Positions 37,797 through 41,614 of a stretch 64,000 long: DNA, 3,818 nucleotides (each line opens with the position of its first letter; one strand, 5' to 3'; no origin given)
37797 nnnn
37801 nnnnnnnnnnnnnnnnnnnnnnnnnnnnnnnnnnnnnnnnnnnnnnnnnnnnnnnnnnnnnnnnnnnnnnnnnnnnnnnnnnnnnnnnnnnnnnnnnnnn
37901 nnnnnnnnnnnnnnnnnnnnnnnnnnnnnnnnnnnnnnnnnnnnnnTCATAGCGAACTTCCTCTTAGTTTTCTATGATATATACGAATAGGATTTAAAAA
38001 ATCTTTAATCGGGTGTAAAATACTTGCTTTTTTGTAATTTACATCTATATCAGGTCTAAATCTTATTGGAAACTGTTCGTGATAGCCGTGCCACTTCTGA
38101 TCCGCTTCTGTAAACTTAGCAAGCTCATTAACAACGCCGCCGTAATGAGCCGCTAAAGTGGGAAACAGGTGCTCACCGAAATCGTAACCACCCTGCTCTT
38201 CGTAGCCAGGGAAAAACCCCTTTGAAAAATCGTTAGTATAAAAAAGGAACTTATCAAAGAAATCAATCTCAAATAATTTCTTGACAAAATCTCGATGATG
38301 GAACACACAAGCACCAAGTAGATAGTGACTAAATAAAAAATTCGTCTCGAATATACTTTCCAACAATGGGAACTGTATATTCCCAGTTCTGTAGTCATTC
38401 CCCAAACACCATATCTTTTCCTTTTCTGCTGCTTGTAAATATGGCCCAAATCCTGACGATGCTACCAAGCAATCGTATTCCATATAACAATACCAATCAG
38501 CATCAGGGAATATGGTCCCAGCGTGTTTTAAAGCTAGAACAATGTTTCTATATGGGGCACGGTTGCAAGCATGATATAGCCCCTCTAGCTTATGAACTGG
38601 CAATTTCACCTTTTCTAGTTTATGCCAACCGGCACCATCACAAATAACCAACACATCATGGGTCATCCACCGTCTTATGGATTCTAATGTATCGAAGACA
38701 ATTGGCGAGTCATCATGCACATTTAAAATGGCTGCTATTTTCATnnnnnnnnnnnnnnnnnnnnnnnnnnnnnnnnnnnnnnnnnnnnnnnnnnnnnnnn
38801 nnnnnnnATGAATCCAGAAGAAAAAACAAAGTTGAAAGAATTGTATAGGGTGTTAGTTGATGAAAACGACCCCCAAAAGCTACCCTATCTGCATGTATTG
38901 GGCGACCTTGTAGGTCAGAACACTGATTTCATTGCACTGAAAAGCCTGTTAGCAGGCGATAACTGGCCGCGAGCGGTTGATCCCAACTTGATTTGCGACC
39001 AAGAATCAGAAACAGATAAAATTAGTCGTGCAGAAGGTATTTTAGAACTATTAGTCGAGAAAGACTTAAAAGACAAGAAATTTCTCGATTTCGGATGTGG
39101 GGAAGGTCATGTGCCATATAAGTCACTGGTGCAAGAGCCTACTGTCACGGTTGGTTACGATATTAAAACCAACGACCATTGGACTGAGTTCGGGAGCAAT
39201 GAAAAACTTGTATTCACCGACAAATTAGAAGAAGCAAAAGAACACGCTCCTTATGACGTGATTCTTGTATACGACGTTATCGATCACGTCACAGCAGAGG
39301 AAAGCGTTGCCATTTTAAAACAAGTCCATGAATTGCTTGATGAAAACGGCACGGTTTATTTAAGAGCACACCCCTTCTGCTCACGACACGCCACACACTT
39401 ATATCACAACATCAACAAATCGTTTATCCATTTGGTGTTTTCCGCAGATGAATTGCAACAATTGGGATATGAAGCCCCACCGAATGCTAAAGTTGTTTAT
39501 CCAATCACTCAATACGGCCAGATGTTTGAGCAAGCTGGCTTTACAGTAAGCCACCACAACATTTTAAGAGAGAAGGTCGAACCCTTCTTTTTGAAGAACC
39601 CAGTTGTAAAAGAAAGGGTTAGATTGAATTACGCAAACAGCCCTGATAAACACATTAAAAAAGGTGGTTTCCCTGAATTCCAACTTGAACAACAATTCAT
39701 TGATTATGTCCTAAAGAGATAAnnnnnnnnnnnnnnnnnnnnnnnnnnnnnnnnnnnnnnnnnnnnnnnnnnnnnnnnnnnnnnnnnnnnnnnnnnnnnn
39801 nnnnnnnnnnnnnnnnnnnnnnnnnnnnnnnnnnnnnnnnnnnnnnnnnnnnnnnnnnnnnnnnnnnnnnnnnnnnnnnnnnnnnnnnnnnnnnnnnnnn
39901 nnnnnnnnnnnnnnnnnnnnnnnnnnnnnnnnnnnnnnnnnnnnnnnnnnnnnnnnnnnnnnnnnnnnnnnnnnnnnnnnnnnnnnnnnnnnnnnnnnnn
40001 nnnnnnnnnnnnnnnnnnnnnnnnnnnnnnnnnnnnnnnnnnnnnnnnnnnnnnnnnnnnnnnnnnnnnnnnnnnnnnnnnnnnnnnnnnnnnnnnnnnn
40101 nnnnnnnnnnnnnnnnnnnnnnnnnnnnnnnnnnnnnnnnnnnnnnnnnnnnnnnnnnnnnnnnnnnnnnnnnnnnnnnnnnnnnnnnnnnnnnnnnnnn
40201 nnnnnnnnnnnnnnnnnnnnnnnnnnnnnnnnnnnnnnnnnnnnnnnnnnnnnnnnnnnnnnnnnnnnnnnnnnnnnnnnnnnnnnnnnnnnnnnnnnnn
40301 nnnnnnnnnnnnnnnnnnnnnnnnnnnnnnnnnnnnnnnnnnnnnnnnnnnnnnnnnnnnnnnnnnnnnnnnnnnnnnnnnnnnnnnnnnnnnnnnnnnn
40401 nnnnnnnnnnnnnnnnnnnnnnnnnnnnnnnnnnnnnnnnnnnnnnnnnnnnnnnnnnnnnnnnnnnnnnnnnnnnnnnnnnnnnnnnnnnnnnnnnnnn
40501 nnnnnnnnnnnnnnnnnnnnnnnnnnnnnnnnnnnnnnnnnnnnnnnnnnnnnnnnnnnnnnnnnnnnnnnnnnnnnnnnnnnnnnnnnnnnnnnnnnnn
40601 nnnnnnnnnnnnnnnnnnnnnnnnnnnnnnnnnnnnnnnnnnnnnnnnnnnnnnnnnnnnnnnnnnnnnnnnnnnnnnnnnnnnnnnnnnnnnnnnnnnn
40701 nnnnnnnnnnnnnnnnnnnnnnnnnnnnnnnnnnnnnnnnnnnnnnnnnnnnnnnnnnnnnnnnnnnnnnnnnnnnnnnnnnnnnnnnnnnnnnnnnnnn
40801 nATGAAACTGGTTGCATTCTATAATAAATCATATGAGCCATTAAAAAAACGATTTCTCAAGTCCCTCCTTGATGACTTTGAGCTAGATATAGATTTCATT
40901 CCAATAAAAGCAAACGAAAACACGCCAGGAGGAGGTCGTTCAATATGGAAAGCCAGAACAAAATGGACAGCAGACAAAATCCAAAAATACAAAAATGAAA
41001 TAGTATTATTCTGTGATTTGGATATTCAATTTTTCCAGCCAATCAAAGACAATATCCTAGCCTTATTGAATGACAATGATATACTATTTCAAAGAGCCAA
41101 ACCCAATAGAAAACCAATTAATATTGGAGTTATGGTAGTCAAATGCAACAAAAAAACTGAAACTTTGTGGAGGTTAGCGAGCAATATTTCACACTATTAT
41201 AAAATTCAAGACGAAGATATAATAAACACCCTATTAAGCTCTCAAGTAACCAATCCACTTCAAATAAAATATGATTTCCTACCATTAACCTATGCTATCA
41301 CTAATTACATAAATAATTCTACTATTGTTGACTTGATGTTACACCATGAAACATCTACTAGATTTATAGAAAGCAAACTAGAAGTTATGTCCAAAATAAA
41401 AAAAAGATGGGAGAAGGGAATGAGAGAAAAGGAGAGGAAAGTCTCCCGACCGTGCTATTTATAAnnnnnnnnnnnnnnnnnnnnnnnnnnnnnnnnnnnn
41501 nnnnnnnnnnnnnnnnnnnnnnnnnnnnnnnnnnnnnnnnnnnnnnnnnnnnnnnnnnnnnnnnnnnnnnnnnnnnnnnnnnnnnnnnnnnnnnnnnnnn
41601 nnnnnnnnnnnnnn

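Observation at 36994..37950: Free-standing two-motif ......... homing endonuclease inside the glycan island, overlapping its neighbour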

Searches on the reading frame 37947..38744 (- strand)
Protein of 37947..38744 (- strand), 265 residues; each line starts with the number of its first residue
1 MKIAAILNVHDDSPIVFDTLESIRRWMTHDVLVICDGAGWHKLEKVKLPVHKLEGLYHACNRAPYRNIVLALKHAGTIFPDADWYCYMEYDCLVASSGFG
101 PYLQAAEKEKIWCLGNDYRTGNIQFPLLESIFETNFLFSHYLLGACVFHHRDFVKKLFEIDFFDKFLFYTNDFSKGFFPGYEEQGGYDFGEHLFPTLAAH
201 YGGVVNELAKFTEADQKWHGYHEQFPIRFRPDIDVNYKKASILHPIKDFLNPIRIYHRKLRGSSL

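Call 3: search_protein_families(library=pfam, proteins=[window:37947-38744:-], max_evalue=1)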
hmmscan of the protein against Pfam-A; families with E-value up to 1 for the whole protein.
window:37947-38744:- (265 aa): 0 families

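Call 4: search_protein_families(library=phrogs, proteins=[window:37947-38744:-], max_evalue=0.1)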
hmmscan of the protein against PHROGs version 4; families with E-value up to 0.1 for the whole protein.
window:37947-38744:- (265 aa): 0 families
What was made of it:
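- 37947..38744 (-): Upstream host gene ('UP', 265 aa): GT-A-fold glycosyltransferase-like protein with no Pfam family; its stop overlaps the HE start (ATGA). No Pfam or PHROG hit (calls 3, 4).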

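Call 20: find_related_loci(query=A1, collection=viral_contigs, flank=8000)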
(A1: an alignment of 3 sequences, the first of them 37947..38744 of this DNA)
Query A1 (265 aa) in viral_contigs; peptide patterns used: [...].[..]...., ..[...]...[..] (x = any residue, [..] = any of these).
76 stretches matched a pattern; 9 encode a relative of the query (tblastn E <= 1e-3); 9 distinct loci.
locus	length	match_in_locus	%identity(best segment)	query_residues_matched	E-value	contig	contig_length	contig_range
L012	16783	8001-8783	47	1-262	3e-84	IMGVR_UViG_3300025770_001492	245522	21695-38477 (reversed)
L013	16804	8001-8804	47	1-264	7e-84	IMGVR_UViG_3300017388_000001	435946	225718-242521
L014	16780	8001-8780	44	1-261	3e-72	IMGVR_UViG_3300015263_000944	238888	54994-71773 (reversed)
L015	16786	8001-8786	46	2-264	7e-80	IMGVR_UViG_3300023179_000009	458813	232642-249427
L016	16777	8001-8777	39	1-261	5e-57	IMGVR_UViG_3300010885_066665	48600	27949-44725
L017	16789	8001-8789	44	1-264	1e-77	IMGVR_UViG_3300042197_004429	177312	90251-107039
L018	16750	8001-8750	31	4-253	3e-35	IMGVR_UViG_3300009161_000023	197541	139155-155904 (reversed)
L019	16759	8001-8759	31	1-257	2e-30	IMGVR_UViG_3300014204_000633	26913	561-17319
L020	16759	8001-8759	31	1-257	2e-30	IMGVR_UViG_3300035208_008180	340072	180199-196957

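Call 24: find_related_loci(query=A1, collection=metagenome_contigs, flank=4000)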
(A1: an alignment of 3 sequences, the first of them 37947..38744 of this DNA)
Query A1 (265 aa) in metagenome_contigs; peptide patterns used: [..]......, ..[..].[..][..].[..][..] (x = any residue, [..] = any of these).
123 stretches matched a pattern; 16 encode a relative of the query (tblastn E <= 1e-3); 16 distinct loci.
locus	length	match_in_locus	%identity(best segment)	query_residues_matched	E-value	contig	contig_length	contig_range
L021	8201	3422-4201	47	1-261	5e-81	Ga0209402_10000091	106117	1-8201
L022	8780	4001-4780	46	1-261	3e-80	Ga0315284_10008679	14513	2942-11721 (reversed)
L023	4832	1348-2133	46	1-261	2e-80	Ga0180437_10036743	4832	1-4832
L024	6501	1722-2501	47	1-261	5e-79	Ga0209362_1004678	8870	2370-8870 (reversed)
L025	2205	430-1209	49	1-261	4e-81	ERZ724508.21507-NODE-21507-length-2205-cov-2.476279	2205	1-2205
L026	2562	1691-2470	48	1-261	5e-79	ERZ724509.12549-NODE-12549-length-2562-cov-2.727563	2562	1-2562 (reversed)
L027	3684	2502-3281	44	1-261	7e-77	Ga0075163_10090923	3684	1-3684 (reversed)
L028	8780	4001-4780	44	1-261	6e-76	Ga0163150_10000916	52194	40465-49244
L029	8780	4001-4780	44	1-261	4e-75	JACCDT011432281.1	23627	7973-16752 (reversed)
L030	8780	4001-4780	44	1-261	1e-74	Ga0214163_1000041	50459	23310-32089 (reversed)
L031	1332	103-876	47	1-261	2e-78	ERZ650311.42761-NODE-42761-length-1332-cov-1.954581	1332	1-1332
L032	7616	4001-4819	42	1-261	4e-61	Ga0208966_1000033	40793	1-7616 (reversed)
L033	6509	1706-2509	43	1-261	2e-60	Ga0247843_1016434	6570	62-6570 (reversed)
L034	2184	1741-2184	49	1-148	3e-43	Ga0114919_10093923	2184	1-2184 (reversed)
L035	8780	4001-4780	47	1-261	4e-80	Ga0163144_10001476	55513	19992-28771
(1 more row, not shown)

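Call 38: search_dna_similar(query=window:37947-38744:-, collection=phages, mode=protein, max_rows=12, max_evalue=0.001)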
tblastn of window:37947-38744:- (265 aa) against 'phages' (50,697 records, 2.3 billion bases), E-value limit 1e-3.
Records with a match: 1; places in all: 1; records where one place covers at least 80% of the query: 1.
Best place of each record, by identity: <60% 1.
By first word of the organism name: uncultured 1.
By host as written in the record: - 1.
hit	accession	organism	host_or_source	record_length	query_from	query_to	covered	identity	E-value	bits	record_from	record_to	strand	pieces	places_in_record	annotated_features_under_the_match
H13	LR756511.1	uncultured phage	metagenomic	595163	1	261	98%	44.7%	2e-72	246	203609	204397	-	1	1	record has no annotation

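Call 41: get_annotated_region(hit=H13, flank=6000)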
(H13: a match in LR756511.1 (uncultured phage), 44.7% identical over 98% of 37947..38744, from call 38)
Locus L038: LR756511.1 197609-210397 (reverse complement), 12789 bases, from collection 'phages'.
description: uncultured phage genome assembly, chromosome: 1.
organism: uncultured phage (NCBI taxid 278008)
taxonomy: Viruses; environmental samples
host: -; source: metagenomic; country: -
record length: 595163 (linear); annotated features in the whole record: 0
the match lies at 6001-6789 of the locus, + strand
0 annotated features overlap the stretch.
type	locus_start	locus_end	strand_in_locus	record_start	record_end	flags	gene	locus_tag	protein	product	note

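Call 70: find_homologous_proteins(query=window:37947-38744:-)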
Query window:37947-38744:- (265 aa): 98 proteins with E <= 0.001 among 403 candidates.
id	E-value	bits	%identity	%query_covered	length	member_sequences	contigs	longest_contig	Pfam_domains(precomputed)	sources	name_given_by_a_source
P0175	8.4e-186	634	100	100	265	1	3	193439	-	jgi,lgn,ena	-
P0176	4.6e-107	376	59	98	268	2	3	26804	-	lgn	-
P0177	8.0e-104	365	58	99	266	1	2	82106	-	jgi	jgi:hypothetical protein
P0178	5.8e-103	362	59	100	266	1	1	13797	-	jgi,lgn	jgi:hypothetical protein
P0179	1.2e-102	361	60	98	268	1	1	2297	-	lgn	-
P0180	1.9e-98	348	54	99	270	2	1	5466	-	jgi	jgi:hypothetical protein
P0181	6.9e-94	333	53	98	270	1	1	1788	-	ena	-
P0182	4.3e-88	313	52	98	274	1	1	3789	-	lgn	-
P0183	2.5e-87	311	51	100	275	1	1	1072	-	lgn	-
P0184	2.9e-87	311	54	98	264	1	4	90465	-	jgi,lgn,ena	-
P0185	8.1e-86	306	50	98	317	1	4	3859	-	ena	-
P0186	8.9e-86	306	50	98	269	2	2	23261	-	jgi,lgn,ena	jgi:hypothetical protein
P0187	2.1e-84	301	49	98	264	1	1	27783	-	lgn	-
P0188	6.7e-84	300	49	98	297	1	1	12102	-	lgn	-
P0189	7.3e-84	300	50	97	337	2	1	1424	-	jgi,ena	jgi:hypothetical protein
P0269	2.4e-50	190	49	66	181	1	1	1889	-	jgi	jgi:hypothetical protein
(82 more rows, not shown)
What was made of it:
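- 37947..38744 (-): 98 homologue clusters (call 70).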

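Call 73: find_encoding_contigs(protein=P0269, flank=3000, max_places=2)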
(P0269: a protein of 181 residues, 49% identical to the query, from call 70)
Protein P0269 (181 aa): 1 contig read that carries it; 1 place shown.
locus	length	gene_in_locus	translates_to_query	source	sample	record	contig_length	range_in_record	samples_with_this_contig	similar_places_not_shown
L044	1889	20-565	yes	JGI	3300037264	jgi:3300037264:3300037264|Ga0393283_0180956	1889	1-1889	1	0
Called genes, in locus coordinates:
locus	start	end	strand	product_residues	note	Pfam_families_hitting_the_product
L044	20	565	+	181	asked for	-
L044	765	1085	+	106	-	-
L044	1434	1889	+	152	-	?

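Call 81: predict_structure(alignment_id=A6)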
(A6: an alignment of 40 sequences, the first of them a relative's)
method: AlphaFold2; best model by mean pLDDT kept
length: 265 residues; sequences in the alignment: 40
mean_pLDDT: 95.6   pTM: 0.93
mean pLDDT of the five models: 95.6, 95.2, 95.1, 94.3, 94.1
residues with pLDDT >= 90: 243; 70-90: 21; 50-70: 1; < 50: 0
segments of 3 or more residues with pLDDT < 50: none
pLDDT, mean of each block of 10 residues (from residue 1): 97 95 98 96 96 93 89 99 98 98 98 98 97 97 98 99 97 86 93 98 98 93 96 93 97 96 80
secondary structure, 60 per line:
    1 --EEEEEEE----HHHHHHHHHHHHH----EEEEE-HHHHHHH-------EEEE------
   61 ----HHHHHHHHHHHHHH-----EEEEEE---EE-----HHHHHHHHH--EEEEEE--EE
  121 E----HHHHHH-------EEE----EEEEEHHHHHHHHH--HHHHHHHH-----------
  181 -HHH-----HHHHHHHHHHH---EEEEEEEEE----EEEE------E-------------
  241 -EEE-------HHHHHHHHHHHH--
elements in order: E3-9 H14-26 E31-35 H37-43 E51-54 H65-78 E84-89 H100-108 E111-116 E119-121 H126-131 E139-141 E146-150 H151-159 H162-169 H190-200 E204-212 E217-220 E242-244 H252-263
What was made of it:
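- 37947..38744 (-): AF2 pLDDT 95.6 (call 81).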

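Call 84: fold_search(model_id=the predicted structure, library=pdb)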
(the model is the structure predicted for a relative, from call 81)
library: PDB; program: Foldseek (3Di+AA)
matches with E <= 10: 1618; with E <= 0.001: 725
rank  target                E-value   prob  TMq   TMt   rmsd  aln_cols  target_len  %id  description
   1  9o4g_B                2.1e-07  1.00  0.57  0.26   5.6       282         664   12  Cryo-EM structure of the CHSY3-CHPF1 chondroitin synthase heterodimer (released 2026-03-04)
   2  8yrl_A                2.3e-07  1.00  0.46  0.29   8.2       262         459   13  Crystal structure of Aspergillus fumigatus Galactofuranosylransferase (AfGfsA) in complex with UDP and galactofuranose (released 2024-10-30)
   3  9q8z_B                4.0e-07  1.00  0.56  0.28   5.7       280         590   12  Human chondroitin sulfate polymerase complex CHSY3-CHPF (released 2025-12-03)
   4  9o4g_A                6.3e-07  1.00  0.57  0.25   6.8       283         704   12  Cryo-EM structure of the CHSY3-CHPF1 chondroitin synthase heterodimer (released 2026-03-04)
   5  8snc_A                7.6e-07  1.00  0.46  0.27   9.6       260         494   11  Chlorella virus Hyaluronan Synthase bound to GlcA extended GlcNAc primer (released 2024-05-01)
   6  8zwp_B                1.2e-06  1.00  0.53  0.53   6.7       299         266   10  Structure-Based Mechanism and Specificity of Human Galactosyltransferase B3GalT5 (released 2025-04-09)
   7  5ggf_A                1.2e-06  1.00  0.42  0.23  10.3       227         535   12  Crystal structure of human protein O-mannose beta-1,2-N-acetylglucosaminyltransferase form II (released 2016-08-10)
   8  1h7l                  1.2e-06  1.00  0.41  0.44  12.8       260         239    9  dTDP-MAGNESIUM COMPLEX OF SPSA FROM BACILLUS SUBTILIS (released 2001-12-13)
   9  7sp7_A                1.3e-06  1.00  0.48  0.27   9.1       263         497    9  Chlorella virus hyaluronan synthase inhibited by UDP (released 2022-04-06)
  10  8tic_C                1.4e-06  1.00  0.55  0.46   7.3       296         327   13  Structure of human beta 1,3-N-acetylglucosaminyltransferase 2 with compound 1 (released 2023-12-06)
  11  8tjc_C                1.4e-06  1.00  0.53  0.44   7.1       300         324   13  Structure of human beta 1,3-N-acetylglucosaminyltransferase 2 with compound 8a (released 2023-12-06)
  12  5ggf_B                1.5e-06  1.00  0.40  0.21   8.4       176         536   14  Crystal structure of human protein O-mannose beta-1,2-N-acetylglucosaminyltransferase form II (released 2016-08-10)
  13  7jhk_D                1.5e-06  1.00  0.55  0.46   7.3       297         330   13  Structure of human beta 1,3-N-acetylglucosaminyltransferase 2 in unliganded form (released 2020-11-18)
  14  8sne_A                1.6e-06  1.00  0.44  0.26  10.8       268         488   10  Chlorella virus Hyaluronan Synthase bound to GlcA extended GlcNAc primer and UDP (released 2024-05-01)
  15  7jhl_B                1.7e-06  1.00  0.57  0.47   6.4       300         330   14  Structure of human beta 1,3-N-acetylglucosaminyltransferase 2 with UDP-N-acetylglucosamine (released 2020-11-18)
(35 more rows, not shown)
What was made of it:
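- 37947..38744 (-): Foldseek top hits are GT-A glycosyltransferases: chondroitin synthase, GfsA, B3GalT5, SpsA (call 84).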

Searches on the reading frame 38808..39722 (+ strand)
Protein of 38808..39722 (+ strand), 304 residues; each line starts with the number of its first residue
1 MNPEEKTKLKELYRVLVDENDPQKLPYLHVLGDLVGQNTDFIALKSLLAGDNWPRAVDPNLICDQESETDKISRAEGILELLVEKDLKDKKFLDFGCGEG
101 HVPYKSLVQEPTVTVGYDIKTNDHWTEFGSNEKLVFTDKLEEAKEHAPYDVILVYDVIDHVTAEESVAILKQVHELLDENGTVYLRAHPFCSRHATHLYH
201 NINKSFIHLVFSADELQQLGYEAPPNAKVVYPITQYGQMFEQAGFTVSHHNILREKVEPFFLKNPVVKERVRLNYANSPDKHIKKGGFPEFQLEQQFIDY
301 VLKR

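Call 57: search_protein_families(library=pfam, proteins=[window:38808-39722:+], max_evalue=0.1)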
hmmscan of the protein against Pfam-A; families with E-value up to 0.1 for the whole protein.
window:38808-39722:+ (304 aa): 12 families
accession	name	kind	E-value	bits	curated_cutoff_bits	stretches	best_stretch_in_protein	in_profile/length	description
PF13489.12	Methyltransf_23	-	1.4e-16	61.1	27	1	78-249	12-163/164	Methyltransferase domain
PF08242.18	Methyltransf_12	-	2.9e-06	28.3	30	1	93-182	1-97/98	Methyltransferase domain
PF13847.12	Methyltransf_31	-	3.2e-05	24.1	27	0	140-194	66-114/145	Methyltransferase domain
PF08003.17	Methyltransf_9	-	3.4e-05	23.4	23.8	1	86-186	113-218/315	Protein of unknown function (DUF1698)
PF13649.12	Methyltransf_25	-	0.00099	20.2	27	1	93-181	2-97/97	Methyltransferase domain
PF08241.18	Methyltransf_11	-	0.0036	18.3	21.2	1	93-184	1-94/95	Methyltransferase domain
PF05219.18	DREV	-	0.0049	16.4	26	1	84-184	90-185/265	DREV methyltransferase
PF02353.26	CMAS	-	0.015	15.1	27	1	90-208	64-186/273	Mycolic acid cyclopropane synthetase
PF24911.1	YfjL_C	-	0.016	16.2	28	1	133-192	31-90/117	YfjL-like C-terminal domain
PF07757.19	AdoMet_MTase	-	0.018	15.7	27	1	87-133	60-105/115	Predicted AdoMet-dependent methyltransferase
PF05175.20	MTS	-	0.027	14.5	23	1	79-119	24-63/170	Methyltransferase small domain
PF05891.18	Methyltransf_PK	-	0.058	13.4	27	1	144-186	118-160/218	AdoMet dependent proline di-methyltransferase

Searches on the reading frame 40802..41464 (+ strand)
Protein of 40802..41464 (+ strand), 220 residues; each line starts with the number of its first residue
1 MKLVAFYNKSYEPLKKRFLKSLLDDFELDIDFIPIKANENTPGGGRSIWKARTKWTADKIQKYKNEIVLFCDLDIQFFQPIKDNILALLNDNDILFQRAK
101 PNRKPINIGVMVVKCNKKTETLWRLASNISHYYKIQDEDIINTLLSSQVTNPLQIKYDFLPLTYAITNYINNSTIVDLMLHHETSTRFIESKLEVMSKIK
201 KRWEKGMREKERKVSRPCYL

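Call 57: search_protein_families(library=pfam, proteins=[window:40802-41464:+], max_evalue=0.1)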
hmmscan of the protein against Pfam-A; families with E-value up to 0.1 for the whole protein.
window:40802-41464:+ (220 aa): 2 families
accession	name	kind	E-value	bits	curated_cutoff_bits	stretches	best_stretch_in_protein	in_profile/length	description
PF03407.22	Nucleotid_trans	-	2.4e-08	34.7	22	1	68-171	69-177/208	Nucleotide-diphospho-sugar transferase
PF15950.10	DUF4758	-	0.071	14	27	0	160-195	6-39/129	Putative sperm flagellar membrane protein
